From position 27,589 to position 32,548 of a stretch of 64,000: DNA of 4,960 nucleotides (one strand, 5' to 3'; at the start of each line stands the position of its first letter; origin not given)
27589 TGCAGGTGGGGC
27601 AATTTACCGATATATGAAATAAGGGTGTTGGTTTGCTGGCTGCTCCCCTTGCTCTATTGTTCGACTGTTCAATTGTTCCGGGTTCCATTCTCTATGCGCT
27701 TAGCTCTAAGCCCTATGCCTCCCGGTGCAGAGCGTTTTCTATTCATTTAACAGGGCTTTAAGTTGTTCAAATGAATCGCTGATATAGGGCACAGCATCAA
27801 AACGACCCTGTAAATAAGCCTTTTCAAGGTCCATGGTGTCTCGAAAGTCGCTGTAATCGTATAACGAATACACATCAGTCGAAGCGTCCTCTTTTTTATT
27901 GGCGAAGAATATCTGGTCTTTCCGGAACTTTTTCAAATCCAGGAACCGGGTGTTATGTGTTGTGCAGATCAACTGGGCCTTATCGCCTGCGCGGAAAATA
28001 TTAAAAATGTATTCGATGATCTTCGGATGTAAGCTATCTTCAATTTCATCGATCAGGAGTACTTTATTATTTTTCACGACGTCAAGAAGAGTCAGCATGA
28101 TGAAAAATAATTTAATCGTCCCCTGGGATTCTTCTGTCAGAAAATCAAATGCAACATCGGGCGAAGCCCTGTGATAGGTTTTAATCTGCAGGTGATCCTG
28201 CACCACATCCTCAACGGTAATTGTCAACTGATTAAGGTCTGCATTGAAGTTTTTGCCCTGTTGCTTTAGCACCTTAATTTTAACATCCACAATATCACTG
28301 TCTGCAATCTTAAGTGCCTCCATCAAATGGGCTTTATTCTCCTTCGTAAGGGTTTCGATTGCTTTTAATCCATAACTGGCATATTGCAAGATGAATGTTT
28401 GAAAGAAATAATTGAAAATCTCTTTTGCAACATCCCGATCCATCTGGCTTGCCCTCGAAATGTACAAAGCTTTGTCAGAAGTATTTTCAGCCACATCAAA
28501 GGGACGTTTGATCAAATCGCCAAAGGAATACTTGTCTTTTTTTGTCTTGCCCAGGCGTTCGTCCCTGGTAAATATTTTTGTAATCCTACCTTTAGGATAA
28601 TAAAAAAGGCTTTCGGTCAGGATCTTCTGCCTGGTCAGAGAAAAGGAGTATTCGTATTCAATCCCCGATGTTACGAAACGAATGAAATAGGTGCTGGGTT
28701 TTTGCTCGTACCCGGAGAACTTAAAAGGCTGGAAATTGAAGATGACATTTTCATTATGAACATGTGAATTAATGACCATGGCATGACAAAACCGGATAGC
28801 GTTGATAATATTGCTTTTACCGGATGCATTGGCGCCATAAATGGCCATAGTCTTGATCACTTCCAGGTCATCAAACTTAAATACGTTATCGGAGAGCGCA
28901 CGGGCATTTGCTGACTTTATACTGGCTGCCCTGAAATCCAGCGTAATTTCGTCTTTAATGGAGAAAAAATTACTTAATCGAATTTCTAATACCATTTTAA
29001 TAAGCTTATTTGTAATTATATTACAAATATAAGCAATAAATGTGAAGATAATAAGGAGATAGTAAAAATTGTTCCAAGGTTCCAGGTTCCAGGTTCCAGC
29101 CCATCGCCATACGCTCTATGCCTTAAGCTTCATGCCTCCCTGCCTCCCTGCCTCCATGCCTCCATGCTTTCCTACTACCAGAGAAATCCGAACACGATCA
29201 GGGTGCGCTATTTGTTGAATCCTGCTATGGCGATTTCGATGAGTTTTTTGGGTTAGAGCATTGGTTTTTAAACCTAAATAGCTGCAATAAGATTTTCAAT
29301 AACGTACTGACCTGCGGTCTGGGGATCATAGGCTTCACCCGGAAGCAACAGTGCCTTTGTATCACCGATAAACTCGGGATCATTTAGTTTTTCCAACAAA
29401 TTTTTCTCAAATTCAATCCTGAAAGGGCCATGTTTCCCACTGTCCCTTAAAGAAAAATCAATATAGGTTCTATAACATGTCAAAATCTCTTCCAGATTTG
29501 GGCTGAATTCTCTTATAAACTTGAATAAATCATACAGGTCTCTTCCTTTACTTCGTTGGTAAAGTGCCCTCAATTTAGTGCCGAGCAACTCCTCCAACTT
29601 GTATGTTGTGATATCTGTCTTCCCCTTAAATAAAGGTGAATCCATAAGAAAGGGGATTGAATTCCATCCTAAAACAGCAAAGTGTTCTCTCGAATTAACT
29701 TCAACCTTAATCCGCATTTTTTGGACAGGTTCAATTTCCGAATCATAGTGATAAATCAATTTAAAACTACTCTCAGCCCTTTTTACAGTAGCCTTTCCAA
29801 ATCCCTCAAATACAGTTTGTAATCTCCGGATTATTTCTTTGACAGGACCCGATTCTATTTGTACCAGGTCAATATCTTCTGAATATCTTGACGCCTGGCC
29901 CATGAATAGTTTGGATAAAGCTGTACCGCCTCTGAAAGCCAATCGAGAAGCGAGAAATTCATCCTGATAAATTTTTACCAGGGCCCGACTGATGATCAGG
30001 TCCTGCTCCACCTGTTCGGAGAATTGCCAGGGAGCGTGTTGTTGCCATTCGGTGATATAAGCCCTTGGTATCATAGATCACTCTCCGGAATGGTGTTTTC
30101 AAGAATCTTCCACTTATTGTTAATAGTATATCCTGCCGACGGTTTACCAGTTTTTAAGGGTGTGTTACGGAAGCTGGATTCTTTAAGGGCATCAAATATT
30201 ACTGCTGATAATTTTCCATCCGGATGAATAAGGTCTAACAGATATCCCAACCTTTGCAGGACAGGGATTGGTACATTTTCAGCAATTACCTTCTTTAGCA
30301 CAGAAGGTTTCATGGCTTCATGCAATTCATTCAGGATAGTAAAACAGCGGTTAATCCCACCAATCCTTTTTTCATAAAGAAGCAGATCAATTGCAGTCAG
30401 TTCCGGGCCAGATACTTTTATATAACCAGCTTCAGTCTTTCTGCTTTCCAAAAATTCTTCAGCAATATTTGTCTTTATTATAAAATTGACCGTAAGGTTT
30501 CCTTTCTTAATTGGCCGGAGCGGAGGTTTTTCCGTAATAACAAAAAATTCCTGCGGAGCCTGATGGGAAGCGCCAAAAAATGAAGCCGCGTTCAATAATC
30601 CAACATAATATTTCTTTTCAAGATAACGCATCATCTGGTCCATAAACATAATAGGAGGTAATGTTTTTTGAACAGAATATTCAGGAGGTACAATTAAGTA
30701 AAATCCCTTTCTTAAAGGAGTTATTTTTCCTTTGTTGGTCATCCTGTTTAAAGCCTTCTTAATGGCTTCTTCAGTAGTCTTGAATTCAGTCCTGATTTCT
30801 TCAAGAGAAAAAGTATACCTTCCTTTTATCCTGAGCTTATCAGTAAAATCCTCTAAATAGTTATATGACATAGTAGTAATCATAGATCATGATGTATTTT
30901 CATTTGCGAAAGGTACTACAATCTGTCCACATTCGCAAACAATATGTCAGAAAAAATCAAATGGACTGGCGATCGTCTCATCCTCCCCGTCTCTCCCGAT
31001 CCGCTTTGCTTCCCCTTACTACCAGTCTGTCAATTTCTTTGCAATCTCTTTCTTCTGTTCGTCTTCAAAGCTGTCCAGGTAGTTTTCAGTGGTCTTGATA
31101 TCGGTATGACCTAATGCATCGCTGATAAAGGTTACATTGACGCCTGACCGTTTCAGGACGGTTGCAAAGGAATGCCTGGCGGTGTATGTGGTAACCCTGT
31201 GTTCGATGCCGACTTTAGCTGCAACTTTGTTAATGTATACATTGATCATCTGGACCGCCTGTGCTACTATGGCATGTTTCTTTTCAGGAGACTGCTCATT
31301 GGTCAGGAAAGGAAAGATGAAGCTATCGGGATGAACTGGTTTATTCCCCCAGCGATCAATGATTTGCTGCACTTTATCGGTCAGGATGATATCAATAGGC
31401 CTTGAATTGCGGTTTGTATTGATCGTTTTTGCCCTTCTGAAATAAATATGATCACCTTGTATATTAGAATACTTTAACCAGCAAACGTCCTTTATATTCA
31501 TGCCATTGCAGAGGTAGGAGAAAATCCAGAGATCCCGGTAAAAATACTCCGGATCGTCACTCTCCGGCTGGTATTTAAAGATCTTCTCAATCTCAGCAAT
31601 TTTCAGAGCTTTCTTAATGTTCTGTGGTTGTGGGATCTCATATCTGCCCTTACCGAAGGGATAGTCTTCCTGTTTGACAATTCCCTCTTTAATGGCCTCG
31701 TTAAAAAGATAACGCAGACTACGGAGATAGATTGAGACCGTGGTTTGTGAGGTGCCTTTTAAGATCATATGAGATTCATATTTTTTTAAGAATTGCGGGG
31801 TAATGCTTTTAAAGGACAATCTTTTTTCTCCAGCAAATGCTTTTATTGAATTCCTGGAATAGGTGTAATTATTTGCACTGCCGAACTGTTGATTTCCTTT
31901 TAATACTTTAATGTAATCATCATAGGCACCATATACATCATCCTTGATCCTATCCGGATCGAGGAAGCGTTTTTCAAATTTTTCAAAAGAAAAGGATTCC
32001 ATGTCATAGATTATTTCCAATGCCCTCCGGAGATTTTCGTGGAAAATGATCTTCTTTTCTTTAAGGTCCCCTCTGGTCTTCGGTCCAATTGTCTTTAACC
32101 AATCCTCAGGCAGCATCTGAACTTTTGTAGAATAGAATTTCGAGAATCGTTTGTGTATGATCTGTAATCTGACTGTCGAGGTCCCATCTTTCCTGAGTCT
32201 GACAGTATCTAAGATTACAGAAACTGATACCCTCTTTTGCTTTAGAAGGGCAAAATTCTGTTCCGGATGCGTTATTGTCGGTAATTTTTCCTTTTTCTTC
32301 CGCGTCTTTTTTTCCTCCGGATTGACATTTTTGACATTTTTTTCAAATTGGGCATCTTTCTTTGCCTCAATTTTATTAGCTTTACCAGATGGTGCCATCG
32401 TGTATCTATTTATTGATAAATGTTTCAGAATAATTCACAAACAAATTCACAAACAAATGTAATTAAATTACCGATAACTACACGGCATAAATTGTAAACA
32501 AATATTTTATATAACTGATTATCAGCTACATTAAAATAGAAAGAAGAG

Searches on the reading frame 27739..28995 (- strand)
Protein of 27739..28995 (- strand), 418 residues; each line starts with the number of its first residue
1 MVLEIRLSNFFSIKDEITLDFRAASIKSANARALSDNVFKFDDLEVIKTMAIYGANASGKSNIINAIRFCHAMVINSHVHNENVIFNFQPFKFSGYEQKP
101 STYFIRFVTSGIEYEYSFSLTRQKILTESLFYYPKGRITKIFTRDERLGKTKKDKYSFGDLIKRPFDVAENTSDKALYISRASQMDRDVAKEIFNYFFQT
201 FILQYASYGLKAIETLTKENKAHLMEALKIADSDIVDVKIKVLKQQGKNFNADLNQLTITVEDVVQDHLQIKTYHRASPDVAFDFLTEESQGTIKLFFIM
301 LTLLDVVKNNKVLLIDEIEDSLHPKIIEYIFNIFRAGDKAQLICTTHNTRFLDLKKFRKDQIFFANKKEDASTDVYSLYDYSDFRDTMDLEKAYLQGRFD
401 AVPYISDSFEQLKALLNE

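Call 8: search_protein_families(library=pfam, proteins=[window:27739-28995:-], max_evalue=0.01)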
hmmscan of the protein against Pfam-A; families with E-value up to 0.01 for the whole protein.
window:27739-28995:- (418 aa): 4 families
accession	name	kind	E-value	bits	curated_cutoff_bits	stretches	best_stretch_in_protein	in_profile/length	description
PF13304.12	AAA_21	-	4.7e-40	139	27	1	50-353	2-304/304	AAA domain, putative AbiEii toxin, Type IV TA system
PF02463.25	SMC_N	-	7.8e-08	32.4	40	1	49-73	26-50/220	RecF/RecN/SMC N terminal domain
PF13175.12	AAA_15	-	1.8e-05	25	32.1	1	30-350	10-372/374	AAA ATPase domain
PF25340.1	BCD_RFX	-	0.0032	17.4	24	1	184-291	54-163/270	RFX BCD domain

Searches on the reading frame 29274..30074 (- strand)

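Call 8: search_protein_families(library=pfam, proteins=[window:29274-30074:-], max_evalue=0.01)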
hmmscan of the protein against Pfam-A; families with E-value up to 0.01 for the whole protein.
window:29274-30074:- (266 aa): 1 family
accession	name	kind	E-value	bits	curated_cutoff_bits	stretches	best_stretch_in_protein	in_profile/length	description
PF08843.17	AbiEii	-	7.3e-34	118.2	22.5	1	31-244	2-221/238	Nucleotidyl transferase AbiEii toxin, Type IV TA system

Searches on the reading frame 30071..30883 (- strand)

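Call 8: search_protein_families(library=pfam, proteins=[window:30071-30883:-], max_evalue=0.01)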
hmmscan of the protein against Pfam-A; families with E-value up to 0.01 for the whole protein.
window:30071-30883:- (270 aa): 3 families
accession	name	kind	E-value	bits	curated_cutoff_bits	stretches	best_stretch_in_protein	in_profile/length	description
PF09407.15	AbiEi_1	-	1.9e-30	106.4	22.2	1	75-218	2-142/142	AbiEi antitoxin C-terminal domain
PF13338.12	AbiEi_4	-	0.00027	21.4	25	1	16-65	5-49/49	Transcriptional regulator, AbiEi antitoxin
PF09012.17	FeoC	-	0.0012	19.3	21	1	22-59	12-49/69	FeoC like transcriptional regulator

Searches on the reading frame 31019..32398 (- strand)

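Call 8: search_protein_families(library=pfam, proteins=[window:31019-32398:-], max_evalue=0.01)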
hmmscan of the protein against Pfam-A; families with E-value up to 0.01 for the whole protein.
window:31019-32398:- (459 aa): 4 families
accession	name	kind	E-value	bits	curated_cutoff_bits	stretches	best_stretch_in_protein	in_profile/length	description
PF13102.12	Phage_int_SAM_5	-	6.8e-20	71.7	22.3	1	155-250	2-95/98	Phage integrase SAM-like domain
PF00589.27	Phage_integrase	-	2.6e-15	57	27.1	1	268-444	6-169/172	Phage integrase family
PF17293.8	Arm-DNA-bind_5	-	4.6e-05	24.3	22.6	1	61-115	1-50/87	Arm DNA-binding domain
PF02899.23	Phage_int_SAM_1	-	0.0017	19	22.3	1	164-239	6-83/83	Phage integrase, N-terminal SAM-like domain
